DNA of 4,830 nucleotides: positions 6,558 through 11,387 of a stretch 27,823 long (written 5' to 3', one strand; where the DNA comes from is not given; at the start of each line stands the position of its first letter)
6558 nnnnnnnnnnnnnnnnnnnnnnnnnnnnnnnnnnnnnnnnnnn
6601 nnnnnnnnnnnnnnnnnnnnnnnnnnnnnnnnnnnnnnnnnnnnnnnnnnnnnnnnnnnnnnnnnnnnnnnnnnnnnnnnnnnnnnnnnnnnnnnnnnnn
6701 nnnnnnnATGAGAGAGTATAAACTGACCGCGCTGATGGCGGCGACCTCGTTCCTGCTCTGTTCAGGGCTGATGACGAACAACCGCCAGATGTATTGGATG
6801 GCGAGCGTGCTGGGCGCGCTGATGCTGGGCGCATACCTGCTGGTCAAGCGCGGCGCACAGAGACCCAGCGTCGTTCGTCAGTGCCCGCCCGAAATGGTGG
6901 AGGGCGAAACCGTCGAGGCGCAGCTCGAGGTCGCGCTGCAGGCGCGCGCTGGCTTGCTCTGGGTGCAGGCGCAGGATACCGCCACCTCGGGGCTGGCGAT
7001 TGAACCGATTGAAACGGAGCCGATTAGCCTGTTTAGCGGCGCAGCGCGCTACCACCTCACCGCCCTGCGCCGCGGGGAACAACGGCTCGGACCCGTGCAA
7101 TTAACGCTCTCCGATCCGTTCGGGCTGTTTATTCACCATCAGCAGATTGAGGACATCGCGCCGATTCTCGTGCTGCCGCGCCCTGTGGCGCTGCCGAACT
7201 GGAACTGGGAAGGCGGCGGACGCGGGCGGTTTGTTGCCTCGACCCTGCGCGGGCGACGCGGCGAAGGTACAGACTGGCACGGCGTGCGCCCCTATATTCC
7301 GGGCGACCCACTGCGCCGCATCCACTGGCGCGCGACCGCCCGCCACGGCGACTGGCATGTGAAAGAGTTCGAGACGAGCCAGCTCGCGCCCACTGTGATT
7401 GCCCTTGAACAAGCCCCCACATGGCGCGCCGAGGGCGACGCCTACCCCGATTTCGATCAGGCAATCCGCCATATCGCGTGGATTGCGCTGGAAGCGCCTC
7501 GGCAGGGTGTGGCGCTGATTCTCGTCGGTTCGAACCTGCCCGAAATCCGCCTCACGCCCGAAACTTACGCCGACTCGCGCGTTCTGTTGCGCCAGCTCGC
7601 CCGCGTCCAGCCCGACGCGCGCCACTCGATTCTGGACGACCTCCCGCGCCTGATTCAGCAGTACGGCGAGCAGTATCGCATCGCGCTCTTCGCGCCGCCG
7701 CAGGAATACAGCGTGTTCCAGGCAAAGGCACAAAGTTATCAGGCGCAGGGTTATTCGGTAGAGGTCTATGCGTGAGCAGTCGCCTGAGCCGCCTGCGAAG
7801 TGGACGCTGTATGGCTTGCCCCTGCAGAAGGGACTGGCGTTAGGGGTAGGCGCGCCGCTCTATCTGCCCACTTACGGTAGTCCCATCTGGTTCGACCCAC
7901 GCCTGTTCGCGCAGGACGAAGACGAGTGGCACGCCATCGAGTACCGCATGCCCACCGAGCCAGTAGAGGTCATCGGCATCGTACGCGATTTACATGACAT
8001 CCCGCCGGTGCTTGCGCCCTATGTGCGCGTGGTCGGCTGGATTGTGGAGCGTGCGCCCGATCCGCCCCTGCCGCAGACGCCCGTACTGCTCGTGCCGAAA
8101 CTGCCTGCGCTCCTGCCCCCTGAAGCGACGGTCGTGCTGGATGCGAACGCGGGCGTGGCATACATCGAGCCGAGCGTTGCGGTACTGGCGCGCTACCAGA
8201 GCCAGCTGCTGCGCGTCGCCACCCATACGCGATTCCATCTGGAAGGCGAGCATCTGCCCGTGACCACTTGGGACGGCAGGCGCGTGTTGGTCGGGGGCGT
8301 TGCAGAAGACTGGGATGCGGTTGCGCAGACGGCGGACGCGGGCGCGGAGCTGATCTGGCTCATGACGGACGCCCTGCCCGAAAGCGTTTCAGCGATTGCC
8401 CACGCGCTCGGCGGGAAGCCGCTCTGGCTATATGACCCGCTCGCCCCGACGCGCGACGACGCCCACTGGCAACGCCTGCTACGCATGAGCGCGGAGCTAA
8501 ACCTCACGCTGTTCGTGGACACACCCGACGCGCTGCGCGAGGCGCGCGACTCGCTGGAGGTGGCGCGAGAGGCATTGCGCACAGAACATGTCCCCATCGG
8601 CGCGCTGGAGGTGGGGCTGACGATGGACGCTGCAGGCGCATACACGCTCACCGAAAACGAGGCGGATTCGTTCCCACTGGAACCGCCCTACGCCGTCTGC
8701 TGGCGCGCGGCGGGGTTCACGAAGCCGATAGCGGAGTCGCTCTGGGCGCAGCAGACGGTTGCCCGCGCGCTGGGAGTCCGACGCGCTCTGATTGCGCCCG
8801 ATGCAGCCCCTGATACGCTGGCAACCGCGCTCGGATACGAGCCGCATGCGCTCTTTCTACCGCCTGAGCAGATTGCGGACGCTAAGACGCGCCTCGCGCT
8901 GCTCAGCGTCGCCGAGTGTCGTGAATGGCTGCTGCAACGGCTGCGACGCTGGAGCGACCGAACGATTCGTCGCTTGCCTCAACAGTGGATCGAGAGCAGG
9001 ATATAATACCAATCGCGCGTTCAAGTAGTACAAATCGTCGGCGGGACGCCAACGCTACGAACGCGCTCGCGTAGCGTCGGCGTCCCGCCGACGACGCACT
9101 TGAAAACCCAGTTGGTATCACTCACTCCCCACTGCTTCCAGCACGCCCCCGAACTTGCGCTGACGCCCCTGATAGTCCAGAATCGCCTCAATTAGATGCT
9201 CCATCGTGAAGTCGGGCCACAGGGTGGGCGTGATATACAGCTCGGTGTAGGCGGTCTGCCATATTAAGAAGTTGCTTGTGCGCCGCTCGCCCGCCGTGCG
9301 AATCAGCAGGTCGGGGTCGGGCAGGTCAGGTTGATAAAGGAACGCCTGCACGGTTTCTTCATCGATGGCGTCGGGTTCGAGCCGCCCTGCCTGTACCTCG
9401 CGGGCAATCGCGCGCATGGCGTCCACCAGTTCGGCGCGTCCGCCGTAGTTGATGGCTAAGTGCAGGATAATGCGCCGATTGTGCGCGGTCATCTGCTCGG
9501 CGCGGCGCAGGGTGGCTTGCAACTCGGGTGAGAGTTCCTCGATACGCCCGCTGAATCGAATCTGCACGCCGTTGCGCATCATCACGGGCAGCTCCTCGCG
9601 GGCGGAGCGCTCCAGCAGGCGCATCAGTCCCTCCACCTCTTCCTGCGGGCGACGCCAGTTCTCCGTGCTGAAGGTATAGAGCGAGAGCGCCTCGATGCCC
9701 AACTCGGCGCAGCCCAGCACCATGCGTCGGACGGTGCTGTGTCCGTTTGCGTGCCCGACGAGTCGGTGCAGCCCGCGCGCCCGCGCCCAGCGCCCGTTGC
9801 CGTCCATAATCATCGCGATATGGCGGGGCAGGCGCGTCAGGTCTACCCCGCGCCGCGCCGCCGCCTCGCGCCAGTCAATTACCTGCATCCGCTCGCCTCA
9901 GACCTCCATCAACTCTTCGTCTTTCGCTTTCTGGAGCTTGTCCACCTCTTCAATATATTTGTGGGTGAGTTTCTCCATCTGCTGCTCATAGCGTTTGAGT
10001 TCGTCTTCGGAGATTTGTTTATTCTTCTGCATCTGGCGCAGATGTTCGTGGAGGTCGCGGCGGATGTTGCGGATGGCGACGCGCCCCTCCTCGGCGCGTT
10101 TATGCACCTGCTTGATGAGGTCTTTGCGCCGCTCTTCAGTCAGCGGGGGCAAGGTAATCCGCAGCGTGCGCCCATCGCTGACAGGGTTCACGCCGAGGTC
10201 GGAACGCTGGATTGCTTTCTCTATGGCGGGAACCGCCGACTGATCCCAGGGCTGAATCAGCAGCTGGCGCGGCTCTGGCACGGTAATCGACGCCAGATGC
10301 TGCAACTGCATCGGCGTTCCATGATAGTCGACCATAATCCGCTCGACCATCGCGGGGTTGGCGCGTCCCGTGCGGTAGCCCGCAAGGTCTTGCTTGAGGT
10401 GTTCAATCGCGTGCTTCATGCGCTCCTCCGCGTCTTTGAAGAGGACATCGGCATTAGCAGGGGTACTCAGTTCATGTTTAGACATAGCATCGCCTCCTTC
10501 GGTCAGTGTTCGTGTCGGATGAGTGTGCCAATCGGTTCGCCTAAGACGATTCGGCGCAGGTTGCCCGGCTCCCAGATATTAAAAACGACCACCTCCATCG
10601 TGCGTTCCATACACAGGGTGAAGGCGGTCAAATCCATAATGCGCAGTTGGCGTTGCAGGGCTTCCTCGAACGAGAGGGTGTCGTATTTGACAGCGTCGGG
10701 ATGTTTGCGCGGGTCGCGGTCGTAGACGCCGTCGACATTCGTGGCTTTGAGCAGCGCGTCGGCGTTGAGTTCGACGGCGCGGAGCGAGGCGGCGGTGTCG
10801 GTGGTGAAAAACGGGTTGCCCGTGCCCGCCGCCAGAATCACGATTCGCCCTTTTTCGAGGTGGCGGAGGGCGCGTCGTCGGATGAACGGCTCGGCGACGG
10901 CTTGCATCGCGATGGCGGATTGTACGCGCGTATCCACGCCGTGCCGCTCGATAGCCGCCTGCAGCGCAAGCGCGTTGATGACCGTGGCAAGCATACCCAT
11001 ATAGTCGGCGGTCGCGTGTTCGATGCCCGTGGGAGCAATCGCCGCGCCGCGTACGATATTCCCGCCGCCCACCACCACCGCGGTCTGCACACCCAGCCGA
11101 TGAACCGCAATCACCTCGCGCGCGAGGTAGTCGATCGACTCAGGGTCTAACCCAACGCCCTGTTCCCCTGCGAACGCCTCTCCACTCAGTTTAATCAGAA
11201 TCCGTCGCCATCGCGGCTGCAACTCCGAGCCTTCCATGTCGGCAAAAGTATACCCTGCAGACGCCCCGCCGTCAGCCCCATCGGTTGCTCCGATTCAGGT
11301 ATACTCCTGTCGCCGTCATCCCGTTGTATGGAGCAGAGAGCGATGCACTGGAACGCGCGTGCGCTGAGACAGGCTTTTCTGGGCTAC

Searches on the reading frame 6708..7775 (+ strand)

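Call 60: search_protein_families(library=pfam, proteins=[window:6708-7775:+], max_evalue=0.001)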
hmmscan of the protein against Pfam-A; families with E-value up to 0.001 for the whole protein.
window:6708-7775:+ (355 aa): 1 family
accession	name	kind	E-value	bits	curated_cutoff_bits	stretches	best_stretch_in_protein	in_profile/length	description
PF01882.25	DUF58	-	1.3e-10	41.3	23.4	1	193-307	2-118/216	Protein of unknown function DUF58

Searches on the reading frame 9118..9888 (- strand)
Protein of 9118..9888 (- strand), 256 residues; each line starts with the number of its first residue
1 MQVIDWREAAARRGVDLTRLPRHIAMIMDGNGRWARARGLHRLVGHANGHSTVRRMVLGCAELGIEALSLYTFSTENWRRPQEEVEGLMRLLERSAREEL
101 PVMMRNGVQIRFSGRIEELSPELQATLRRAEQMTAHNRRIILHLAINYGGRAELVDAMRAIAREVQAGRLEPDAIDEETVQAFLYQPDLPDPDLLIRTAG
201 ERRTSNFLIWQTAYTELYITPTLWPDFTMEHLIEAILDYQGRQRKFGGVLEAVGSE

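Call 60: search_protein_families(library=pfam, proteins=[window:9118-9888:-], max_evalue=0.001)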
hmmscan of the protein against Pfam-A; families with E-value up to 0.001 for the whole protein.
window:9118-9888:- (256 aa): 1 family
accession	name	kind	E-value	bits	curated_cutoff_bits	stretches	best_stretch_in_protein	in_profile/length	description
PF01255.24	Prenyltransf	-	3.1e-82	275.8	27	1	27-247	1-219/219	Putative undecaprenyl diphosphate synthase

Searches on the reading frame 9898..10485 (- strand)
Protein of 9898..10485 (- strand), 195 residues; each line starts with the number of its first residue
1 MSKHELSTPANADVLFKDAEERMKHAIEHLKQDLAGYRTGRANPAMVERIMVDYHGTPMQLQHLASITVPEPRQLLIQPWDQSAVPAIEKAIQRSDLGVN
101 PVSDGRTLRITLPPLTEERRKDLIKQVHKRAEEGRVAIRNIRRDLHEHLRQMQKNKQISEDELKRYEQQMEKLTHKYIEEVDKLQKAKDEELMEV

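Call 61: search_protein_families(library=pfam, proteins=[window:9898-10485:-], max_evalue=0.001)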
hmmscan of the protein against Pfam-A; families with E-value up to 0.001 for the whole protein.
window:9898-10485:- (195 aa): 2 families
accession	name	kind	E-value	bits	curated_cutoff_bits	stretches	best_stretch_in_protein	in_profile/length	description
PF01765.24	RRF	-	2.3e-68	229.6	29.7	1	30-193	1-164/164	Ribosome recycling factor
PF19380.4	DUF5955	-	0.00017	22.3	27.1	0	128-173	5-49/88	Family of unknown function (DUF5955)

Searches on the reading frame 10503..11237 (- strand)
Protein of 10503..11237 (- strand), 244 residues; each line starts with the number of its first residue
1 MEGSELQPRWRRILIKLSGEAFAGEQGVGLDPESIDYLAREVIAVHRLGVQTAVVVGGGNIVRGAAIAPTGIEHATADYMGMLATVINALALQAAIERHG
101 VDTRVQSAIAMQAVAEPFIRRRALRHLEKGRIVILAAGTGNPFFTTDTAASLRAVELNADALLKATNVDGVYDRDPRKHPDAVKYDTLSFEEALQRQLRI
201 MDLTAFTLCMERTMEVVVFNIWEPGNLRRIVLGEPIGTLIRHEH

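Call 61: search_protein_families(library=pfam, proteins=[window:10503-11237:-], max_evalue=0.001)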
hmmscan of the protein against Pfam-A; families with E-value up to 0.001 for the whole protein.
window:10503-11237:- (244 aa): 1 family
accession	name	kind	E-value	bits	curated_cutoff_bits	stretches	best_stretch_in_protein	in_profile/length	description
PF00696.33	AA_kinase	-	2e-36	126.3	24.9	1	12-220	2-234/234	Amino acid kinase family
